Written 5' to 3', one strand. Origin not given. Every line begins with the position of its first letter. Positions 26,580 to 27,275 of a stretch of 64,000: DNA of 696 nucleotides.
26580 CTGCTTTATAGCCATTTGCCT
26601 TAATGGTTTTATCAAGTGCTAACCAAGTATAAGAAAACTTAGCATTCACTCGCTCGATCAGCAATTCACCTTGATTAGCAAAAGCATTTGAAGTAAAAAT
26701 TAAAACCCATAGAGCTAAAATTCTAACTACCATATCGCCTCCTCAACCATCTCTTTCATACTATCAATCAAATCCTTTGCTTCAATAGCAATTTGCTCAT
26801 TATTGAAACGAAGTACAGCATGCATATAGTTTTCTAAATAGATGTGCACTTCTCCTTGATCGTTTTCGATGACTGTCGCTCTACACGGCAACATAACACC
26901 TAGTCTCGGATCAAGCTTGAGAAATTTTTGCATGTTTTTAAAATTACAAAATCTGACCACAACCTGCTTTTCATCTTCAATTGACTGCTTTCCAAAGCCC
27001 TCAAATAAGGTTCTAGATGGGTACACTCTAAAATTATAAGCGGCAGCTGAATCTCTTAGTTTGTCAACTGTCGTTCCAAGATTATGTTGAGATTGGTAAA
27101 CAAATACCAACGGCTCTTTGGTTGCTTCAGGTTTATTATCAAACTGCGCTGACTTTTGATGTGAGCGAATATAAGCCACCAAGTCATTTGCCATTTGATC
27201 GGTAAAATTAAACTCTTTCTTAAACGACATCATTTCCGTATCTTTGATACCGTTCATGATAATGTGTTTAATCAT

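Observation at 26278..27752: Periplasmic dihaem cytochrome c-DUF302 fusion plus a partner DUF302: candidate undescribed redox module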

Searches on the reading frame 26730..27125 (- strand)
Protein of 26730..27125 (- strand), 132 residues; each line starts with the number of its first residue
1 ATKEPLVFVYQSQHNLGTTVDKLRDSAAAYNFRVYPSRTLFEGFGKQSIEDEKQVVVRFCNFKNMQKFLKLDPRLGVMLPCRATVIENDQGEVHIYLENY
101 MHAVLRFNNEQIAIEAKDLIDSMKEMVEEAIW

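Call 50: find_homologous_proteins(query=A4, max_evalue=0.001)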
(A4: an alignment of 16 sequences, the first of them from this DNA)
Query A4 (16 sequences) (132 aa, profile of the alignment): 157 proteins with E <= 0.001 among 6408 candidates; the best 120 are listed.
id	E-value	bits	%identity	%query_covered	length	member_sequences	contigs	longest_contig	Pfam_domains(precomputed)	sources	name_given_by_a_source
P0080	3.1e-50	187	39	92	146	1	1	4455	PF03625.21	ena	-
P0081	5.3e-50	186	35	98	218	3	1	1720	PF03625.21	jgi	jgi:cytochrome c oxidase cbb3-type subunit 3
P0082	5.1e-49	183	37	93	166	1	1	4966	PF03625.21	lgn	-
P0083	1.3e-48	182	34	92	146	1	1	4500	PF03625.21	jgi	jgi:cytochrome c oxidase cbb3-type subunit 3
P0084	1.4e-48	182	37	90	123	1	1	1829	PF03625.21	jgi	jgi:cytochrome c oxidase cbb3-type subunit 3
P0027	1.5e-48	182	78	98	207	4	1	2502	PF03625.21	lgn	-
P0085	1.8e-48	181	36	93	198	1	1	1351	PF03625.21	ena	-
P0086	2.0e-48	181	34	92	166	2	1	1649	PF03625.21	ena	-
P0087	2.7e-48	181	34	92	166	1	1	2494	PF03625.21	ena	-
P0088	6.2e-48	180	37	93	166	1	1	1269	PF03625.21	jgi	jgi:cytochrome c oxidase cbb3-type subunit 3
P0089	7.5e-48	179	36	92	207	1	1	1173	PF03625.21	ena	-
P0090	9.4e-48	179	37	93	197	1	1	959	PF03625.21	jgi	jgi:cytochrome c oxidase cbb3-type subunit 3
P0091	1.9e-47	178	34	90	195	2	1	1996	PF03625.21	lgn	-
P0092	4.6e-47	177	37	93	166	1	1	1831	PF03625.21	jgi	jgi:cytochrome c oxidase cbb3-type subunit 3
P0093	1.4e-46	175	37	93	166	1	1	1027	PF03625.21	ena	-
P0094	2.5e-46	174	40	96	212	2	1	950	PF03625.21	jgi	jgi:cytochrome c oxidase cbb3-type subunit 3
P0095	3.8e-46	174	31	99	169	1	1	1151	PF03625.21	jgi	-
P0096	6.4e-46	173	35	99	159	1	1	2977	PF03625.21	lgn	-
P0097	1.2e-45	172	36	98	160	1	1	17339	PF03625.21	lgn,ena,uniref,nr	uniref:Cytochrome c n=1 Tax=uncultured Thiotrichaceae bacterium TaxID=298394 RepID=A0A6S6UK34_9GAMM|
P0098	1.2e-45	172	35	94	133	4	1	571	PF03625.21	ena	-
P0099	1.8e-45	172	35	98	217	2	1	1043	PF03625.21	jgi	jgi:cytochrome c oxidase cbb3-type subunit 3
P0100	3.2e-45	171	33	98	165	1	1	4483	PF03625.21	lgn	-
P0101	5.2e-45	170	34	97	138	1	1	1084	PF03625.21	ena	-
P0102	6.1e-45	170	33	100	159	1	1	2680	PF03625.21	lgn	-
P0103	9.6e-45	169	32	97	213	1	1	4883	PF03625.21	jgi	jgi:cytochrome c oxidase cbb3-type subunit 3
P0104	1.1e-44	169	32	96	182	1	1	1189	PF03625.21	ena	-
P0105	1.4e-44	169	35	96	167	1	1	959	PF03625.21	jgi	jgi:cytochrome c oxidase cbb3-type subunit III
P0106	1.8e-44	168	33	98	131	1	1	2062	PF03625.21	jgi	jgi:cytochrome c oxidase cbb3-type subunit 3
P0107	1.9e-44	168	35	94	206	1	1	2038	PF03625.21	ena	-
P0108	2.6e-44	168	32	98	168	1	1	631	PF03625.21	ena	-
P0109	2.9e-44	168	34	92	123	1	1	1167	PF03625.21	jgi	jgi:cytochrome c oxidase cbb3-type subunit 3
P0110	3.6e-44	167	33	96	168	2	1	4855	PF03625.21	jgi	jgi:cytochrome c oxidase cbb3-type subunit 3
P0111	3.8e-44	167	32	98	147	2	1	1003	PF03625.21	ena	-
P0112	4.4e-44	167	32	95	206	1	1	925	PF03625.21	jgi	jgi:cytochrome c oxidase cbb3-type subunit 3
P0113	5.1e-44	167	37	95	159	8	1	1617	PF03625.21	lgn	-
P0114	6.5e-44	167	37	96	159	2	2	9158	PF03625.21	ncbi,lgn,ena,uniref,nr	ncbi:MAG: Putative cytochrome c [uncultured Thiotrichaceae bacterium]|uniref:Cytochrome c n=1 Tax=un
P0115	1.2e-43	166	32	94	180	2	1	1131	PF03625.21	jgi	jgi:cytochrome c oxidase cbb3-type subunit 3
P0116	1.3e-43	166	34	94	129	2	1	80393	PF03625.21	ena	-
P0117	1.4e-43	165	35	97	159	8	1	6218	PF03625.21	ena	-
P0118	1.8e-43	165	33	83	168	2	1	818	PF03625.21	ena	-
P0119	1.9e-43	165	35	94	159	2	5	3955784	PF03625.21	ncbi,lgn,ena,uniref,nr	ncbi:DUF302 domain-containing protein [Thiothrix lacustris]|uniref:DUF302 domain-containing protein 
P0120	2.2e-43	165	33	92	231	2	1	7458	PF03625.21,PF13442.12,PF00034.27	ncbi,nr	ncbi:MAG: DUF302 domain-containing protein, partial [Gammaproteobacteria bacterium]|nr:DUF302 domain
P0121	2.5e-43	165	35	98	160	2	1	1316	PF03625.21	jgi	jgi:cytochrome c oxidase cbb3-type subunit 3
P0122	2.6e-43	165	38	85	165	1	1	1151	PF03625.21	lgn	-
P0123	3.1e-43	164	30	91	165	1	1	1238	PF03625.21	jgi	jgi:cytochrome c oxidase cbb3-type subunit 3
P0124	3.2e-43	164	33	94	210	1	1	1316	PF03625.21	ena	-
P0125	3.6e-43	164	34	94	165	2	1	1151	PF03625.21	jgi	jgi:cytochrome c oxidase cbb3-type subunit 3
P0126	3.8e-43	164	34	95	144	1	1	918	PF03625.21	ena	-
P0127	3.9e-43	164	32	94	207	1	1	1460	PF03625.21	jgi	-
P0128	4.0e-43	164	35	94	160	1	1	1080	PF03625.21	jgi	jgi:cytochrome c oxidase cbb3-type subunit 3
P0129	4.3e-43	164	32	95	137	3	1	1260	PF03625.21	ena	-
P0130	4.8e-43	164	32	94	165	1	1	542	PF03625.21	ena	-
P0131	9.0e-43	163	31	90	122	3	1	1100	PF03625.21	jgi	-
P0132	1.3e-42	162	35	96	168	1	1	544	PF03625.21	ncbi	-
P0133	1.3e-42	162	31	98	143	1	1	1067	PF03625.21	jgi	jgi:cytochrome c oxidase cbb3-type subunit 3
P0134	1.5e-42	162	33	95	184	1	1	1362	PF03625.21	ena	-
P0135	1.6e-42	162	31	96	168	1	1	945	PF03625.21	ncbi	-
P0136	1.6e-42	162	34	94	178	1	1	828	PF03625.21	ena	-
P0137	1.8e-42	162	30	92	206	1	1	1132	PF03625.21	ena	-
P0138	2.0e-42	162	36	87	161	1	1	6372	PF03625.21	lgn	-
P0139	2.1e-42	162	32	98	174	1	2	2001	PF03625.21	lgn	-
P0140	2.3e-42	162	33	94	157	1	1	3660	PF03625.21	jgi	jgi:cytochrome c oxidase cbb3-type subunit 3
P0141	2.5e-42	161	35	94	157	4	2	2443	PF03625.21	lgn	-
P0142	2.8e-42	161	31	98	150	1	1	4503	PF03625.21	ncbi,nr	ncbi:MAG: DUF302 domain-containing protein, partial [Gammaproteobacteria bacterium]|nr:DUF302 domain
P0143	3.1e-42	161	34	99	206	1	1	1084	PF03625.21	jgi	jgi:cytochrome c oxidase cbb3-type subunit 3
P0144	3.8e-42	161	30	94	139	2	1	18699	PF03625.21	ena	-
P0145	4.5e-42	161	31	98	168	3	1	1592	PF03625.21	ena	-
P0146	2.2e-41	158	31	95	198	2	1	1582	PF03625.21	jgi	jgi:cytochrome c oxidase cbb3-type subunit 3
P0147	3.0e-41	158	34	92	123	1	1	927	PF03625.21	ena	-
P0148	3.2e-41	158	35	98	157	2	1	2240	PF03625.21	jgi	jgi:cytochrome c oxidase cbb3-type subunit 3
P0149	7.0e-41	157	36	98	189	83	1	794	PF03625.21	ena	-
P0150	1.4e-40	156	40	78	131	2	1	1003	PF03625.21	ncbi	-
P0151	1.4e-40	156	34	98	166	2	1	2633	PF03625.21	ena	-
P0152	3.3e-40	155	38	76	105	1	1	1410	PF03625.21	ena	-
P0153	3.9e-40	154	47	98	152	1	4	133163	PF03625.21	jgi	jgi:cytochrome c oxidase cbb3-type subunit 3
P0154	8.1e-40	153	32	93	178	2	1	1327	PF03625.21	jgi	jgi:cytochrome c oxidase cbb3-type subunit 3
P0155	8.4e-40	153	34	91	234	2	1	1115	PF03625.21,PF13442.12,PF00034.27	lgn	-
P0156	8.6e-40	153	34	97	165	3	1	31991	PF03625.21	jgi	-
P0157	9.6e-40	153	34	95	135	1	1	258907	PF03625.21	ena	-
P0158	1.0e-39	153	34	94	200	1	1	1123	PF03625.21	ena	-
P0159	1.2e-39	153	35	91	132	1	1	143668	PF03625.21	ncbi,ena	-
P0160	1.2e-39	153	48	96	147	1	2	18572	PF03625.21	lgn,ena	-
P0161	1.5e-39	152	33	84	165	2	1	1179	PF03625.21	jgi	jgi:cytochrome c oxidase cbb3-type subunit 3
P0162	1.7e-39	152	34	98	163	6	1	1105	PF03625.21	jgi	jgi:cytochrome c oxidase cbb3-type subunit 3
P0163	1.7e-39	152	34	94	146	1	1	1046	PF03625.21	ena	-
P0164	2.0e-39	152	39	80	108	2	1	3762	PF03625.21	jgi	jgi:cytochrome c oxidase cbb3-type subunit 3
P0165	2.4e-39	152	47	99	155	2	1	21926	PF03625.21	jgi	jgi:cytochrome c oxidase cbb3-type subunit 3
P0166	2.7e-39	152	34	89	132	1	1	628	PF03625.21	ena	-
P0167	2.8e-39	152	32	91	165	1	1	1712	PF03625.21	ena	-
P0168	5.1e-39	151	42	99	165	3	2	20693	PF03625.21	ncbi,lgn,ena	-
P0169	5.6e-39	151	34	91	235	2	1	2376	PF03625.21,PF13442.12,PF00034.27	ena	-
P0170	5.9e-39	150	29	96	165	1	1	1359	PF03625.21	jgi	-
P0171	6.1e-39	150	31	98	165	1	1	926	PF03625.21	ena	-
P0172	6.8e-39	150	30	97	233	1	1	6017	PF03625.21,PF13442.12,PF00034.27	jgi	-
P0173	7.5e-39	150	32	94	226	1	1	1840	PF03625.21,PF13442.12,PF00034.27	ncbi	-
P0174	9.7e-39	150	33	91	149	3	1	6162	PF03625.21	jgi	jgi:cytochrome c oxidase cbb3-type subunit 3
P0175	3.2e-38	148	32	98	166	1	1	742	PF03625.21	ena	-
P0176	3.3e-38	148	34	87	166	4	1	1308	PF03625.21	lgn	-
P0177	3.8e-38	148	31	85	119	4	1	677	PF03625.21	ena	-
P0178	6.3e-38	147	37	90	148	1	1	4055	PF03625.21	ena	-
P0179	1.1e-37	146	34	77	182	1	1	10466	PF03625.21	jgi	-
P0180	2.9e-37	145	34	77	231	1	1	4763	PF03625.21,PF13442.12,PF00034.27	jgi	jgi:cytochrome c oxidase cbb3-type subunit 3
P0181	3.2e-37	145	32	87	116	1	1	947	PF03625.21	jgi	jgi:cytochrome c oxidase cbb3-type subunit 3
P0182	3.7e-37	145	30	97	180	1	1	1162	PF03625.21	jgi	jgi:cytochrome c oxidase cbb3-type subunit 3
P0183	5.9e-37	144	36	91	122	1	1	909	PF03625.21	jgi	-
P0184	6.6e-37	144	32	82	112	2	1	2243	PF03625.21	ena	-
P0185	2.3e-36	142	39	62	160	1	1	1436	PF03625.21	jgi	-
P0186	6.6e-36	141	31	94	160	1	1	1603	PF03625.21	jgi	jgi:cytochrome c oxidase cbb3-type subunit 3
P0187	1.5e-35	139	34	95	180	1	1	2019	PF03625.21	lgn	-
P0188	2.0e-35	139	30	87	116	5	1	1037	PF03625.21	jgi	jgi:cytochrome c oxidase cbb3-type subunit 3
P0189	2.7e-35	139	34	71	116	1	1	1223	PF03625.21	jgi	jgi:cytochrome c oxidase cbb3-type subunit 3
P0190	3.5e-35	138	33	98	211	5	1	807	PF03625.21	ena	-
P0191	1.3e-34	136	39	98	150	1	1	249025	PF03625.21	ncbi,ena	-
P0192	1.8e-34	136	28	96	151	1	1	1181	PF03625.21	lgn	-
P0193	2.0e-34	136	31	82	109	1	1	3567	PF03625.21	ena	-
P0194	2.5e-34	136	37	64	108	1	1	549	PF03625.21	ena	-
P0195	3.3e-34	135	32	86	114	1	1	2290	PF03625.21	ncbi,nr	ncbi:MAG TPA: DUF302 domain-containing protein, partial [Gammaproteobacteria bacterium]|nr:DUF302 do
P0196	3.8e-34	135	33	85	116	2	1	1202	PF03625.21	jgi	jgi:cytochrome c oxidase cbb3-type subunit 3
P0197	5.9e-32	128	87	59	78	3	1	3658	PF03625.21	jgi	jgi:cytochrome c oxidase cbb3-type subunit 3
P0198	1.6e-31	126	33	95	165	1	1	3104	PF03625.21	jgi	jgi:cytochrome c oxidase cbb3-type subunit 3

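Call 51: find_encoding_contigs(protein=P0119, flank=5000, max_places=2)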
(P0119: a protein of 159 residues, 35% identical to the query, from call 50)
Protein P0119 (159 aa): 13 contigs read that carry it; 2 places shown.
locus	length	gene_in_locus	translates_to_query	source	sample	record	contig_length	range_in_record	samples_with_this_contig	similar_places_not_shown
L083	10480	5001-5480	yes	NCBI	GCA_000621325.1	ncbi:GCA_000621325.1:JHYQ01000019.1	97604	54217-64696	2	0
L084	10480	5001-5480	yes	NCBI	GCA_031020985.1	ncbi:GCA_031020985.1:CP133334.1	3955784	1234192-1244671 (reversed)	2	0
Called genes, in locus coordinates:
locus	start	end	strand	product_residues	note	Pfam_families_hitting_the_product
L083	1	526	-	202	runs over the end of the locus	PF11141:DUF2914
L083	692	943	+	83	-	PF02609:Exonuc_VII_S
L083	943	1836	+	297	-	PF00348:polyprenyl_synt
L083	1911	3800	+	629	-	PF13292:DXP_synthase_N, PF00456:Transketolase_N (faint), PF00676:E1_dh, PF02775:TPP_enzyme_C (faint), PF02779:Transket_pyr, PF02780:Transketolase_C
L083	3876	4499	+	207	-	PF07291:MauE (weak), PF07681:DoxX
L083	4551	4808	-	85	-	-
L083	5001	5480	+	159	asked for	PF03625:DUF302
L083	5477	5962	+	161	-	PF03625:DUF302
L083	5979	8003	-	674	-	-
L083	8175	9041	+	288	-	PF04542:Sigma70_r2, PF04545:Sigma70_r4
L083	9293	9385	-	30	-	-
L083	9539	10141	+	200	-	PF01844:HNH, PF14279:HNH_5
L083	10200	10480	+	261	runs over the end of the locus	PF14113:Tae4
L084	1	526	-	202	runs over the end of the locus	PF11141:DUF2914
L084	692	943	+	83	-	PF02609:Exonuc_VII_S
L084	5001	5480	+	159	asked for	PF03625:DUF302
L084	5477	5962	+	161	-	PF03625:DUF302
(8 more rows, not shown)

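Call 52: find_encoding_contigs(protein=P0153, flank=5000, max_places=2)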
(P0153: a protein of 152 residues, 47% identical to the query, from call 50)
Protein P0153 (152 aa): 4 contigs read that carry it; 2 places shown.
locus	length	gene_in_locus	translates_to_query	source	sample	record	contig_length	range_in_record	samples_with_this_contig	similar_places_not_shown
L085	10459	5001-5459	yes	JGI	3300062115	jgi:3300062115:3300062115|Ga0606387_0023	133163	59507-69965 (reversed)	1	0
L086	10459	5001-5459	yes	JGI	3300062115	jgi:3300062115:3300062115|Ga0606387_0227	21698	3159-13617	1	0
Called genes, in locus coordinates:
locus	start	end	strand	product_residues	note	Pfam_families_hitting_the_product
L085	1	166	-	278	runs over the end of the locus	PF01040:UbiA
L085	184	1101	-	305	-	PF01479:S4 (weak), PF00849:PseudoU_synth_2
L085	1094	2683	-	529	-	PF13576:Pentapeptide_3 (faint), PF00805:Pentapeptide, PF13599:Pentapeptide_4, PF00805:Pentapeptide (weak)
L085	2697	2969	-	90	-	-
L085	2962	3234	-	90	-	-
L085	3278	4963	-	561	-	PF01368:DHH, PF02272:DHHA1, PF17768:RecJ_OB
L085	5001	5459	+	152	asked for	PF03625:DUF302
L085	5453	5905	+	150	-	PF03625:DUF302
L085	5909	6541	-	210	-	PF08761:dUTPase_2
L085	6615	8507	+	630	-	PF02518:HATPase_c (weak), PF13589:HATPase_c_3, PF00183:HSP90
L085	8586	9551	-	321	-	PF04055:Radical_SAM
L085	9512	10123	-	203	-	PF21948:LplA-B_cat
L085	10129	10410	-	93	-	PF04359:DUF493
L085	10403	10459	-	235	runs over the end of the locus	PF04972:BON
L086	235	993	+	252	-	PF01171:ATP_bind_3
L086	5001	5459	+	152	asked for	PF03625:DUF302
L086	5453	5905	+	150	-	PF03625:DUF302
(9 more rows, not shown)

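Call 53: find_encoding_contigs(protein=P0191, flank=5000, max_places=2)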
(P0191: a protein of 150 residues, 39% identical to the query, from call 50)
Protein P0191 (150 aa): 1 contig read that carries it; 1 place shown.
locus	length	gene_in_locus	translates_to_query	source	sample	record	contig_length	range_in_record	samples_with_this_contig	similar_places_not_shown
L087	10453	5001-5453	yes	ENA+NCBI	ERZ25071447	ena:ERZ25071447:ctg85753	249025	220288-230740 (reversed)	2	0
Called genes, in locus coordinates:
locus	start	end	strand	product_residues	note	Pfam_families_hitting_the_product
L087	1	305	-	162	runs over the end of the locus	PF00753:Lactamase_B (weak)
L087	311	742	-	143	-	PF00753:Lactamase_B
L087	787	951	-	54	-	-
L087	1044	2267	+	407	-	PF05195:AMP_N, PF00557:Peptidase_M24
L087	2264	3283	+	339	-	PF02885:Glycos_trans_3N, PF00591:Glycos_transf_3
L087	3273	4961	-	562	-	PF01368:DHH, PF02272:DHHA1, PF17768:RecJ_OB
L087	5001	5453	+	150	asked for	PF03625:DUF302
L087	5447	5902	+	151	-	PF03625:DUF302 (weak)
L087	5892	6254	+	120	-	PF04246:RseC_MucC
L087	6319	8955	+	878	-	PF28598:PDH_E1_N, PF00456:Transketolase_N (weak), PF17831:PDH_E1_M, PF22613:Transketolase_C_1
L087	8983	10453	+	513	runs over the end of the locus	PF02142:MGS, PF01808:AICARFT_IMPCHas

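Call 57: find_encoding_contigs(protein=P0097, flank=5000, max_places=1)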
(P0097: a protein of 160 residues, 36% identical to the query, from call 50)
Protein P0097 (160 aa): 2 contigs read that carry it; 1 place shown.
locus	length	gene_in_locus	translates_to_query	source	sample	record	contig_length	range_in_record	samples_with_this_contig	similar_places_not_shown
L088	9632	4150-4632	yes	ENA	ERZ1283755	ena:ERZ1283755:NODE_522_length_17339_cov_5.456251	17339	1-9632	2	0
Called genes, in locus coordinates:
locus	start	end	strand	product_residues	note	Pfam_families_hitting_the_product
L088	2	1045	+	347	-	?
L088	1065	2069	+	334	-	PF18144:SMODS (faint), PF21654:DncV-like_NTFase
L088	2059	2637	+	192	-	PF02810:SEC-C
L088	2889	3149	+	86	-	-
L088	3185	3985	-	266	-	PF01026:TatD_DNase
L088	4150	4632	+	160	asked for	PF03625:DUF302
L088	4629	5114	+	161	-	PF03625:DUF302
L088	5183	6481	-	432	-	PF00578:AhpC-TSA, PF08534:Redoxin, PF00085:Thioredoxin (weak), PF13905:Thioredoxin_8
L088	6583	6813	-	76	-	-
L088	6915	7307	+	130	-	-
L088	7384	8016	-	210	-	PF09865:DUF2092 (faint), PF03548:LolA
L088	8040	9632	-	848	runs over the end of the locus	PF13491:FtsK_4TM, PF17854:FtsK_alpha, PF01580:FtsK_SpoIIIE, PF09397:FtsK_gamma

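Call 58: find_encoding_contigs(protein=P0168, flank=5000, max_places=1)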
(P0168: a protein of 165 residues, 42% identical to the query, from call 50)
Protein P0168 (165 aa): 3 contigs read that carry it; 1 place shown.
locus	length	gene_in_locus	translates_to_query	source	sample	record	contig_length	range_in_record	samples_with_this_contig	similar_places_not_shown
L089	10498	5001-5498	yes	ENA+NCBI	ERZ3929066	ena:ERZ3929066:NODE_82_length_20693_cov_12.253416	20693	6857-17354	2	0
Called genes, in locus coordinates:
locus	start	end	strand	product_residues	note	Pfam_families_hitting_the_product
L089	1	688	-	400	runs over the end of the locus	PF08245:Mur_ligase_M, PF27239:FOL3_C, PF02875:Mur_ligase_C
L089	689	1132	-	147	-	PF04186:FxsA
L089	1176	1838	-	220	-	PF02390:Methyltransf_4, PF13847:Methyltransf_31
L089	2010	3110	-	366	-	-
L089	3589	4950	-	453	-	PF04055:Radical_SAM, PF06969:HemN_C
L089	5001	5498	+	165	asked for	PF03625:DUF302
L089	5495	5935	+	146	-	PF03625:DUF302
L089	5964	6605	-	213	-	PF00156:Pribosyltran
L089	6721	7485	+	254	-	PF03372:Exo_endo_phos, PF14529:Exo_endo_phos_2 (weak)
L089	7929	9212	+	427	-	PF03952:Enolase_N, PF00113:Enolase_C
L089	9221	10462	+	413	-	PF01595:CNNM, PF00571:CBS (faint), PF03471:CorC_HlyC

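Call 59: find_encoding_contigs(protein=P0160, flank=5000, max_places=1)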
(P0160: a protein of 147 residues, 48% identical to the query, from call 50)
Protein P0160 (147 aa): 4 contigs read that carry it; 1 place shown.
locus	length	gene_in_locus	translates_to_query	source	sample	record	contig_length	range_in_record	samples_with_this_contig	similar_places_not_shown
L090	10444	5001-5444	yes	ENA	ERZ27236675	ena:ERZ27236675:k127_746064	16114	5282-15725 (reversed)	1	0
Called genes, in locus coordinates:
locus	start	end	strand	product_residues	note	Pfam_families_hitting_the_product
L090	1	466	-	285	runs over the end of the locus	?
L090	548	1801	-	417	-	PF00464:SHMT, PF00155:Aminotran_1_2, PF01276:OKR_DC_1 (weak)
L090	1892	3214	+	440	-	PF01225:Mur_ligase, PF08245:Mur_ligase_M, PF02875:Mur_ligase_C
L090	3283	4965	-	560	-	PF01368:DHH, PF02272:DHHA1, PF17768:RecJ_OB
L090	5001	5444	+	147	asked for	PF03625:DUF302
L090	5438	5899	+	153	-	PF03625:DUF302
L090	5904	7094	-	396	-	PF00764:Arginosuc_synth, PF24167:DUF7411 (weak), PF20979:Arginosuc_syn_C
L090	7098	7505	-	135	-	PF11141:DUF2914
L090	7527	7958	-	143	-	-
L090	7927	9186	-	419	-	PF23310:TPR_27 (faint), PF08238:Sel1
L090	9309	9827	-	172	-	PF08238:Sel1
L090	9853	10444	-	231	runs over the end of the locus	PF01832:Glucosaminidase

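Call 62: search_protein_representatives(alignment_id=A4)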
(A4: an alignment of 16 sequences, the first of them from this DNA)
Query: 16 sequences, 131 profile positions. Proteins with E-value up to 0.001 (for the whole library): 1270; up to 1e-10: 156; up to 1e-30: 30. The best 150 are listed.
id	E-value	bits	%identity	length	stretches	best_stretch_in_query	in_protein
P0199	2.1e-49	182.6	-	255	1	2-131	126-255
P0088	2.0e-48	179.5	-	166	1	2-131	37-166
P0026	1.5e-46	173.4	-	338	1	2-131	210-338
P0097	3.8e-46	172.1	-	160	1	3-131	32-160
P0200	1.8e-45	169.9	-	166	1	2-131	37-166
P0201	7.0e-45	168.0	-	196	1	4-131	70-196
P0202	1.7e-44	166.8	-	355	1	3-131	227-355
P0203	2.4e-44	166.3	-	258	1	3-131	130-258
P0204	2.2e-43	163.1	-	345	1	3-131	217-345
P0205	2.8e-43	162.8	-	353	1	4-131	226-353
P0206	6.3e-43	161.7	-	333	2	3-131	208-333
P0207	2.0e-42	160.0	-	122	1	9-131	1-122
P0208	1.4e-41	157.3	-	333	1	4-131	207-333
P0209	4.6e-41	155.6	-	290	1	6-130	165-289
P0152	1.0e-40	154.5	-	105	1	28-131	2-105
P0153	1.2e-40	154.3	-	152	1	2-131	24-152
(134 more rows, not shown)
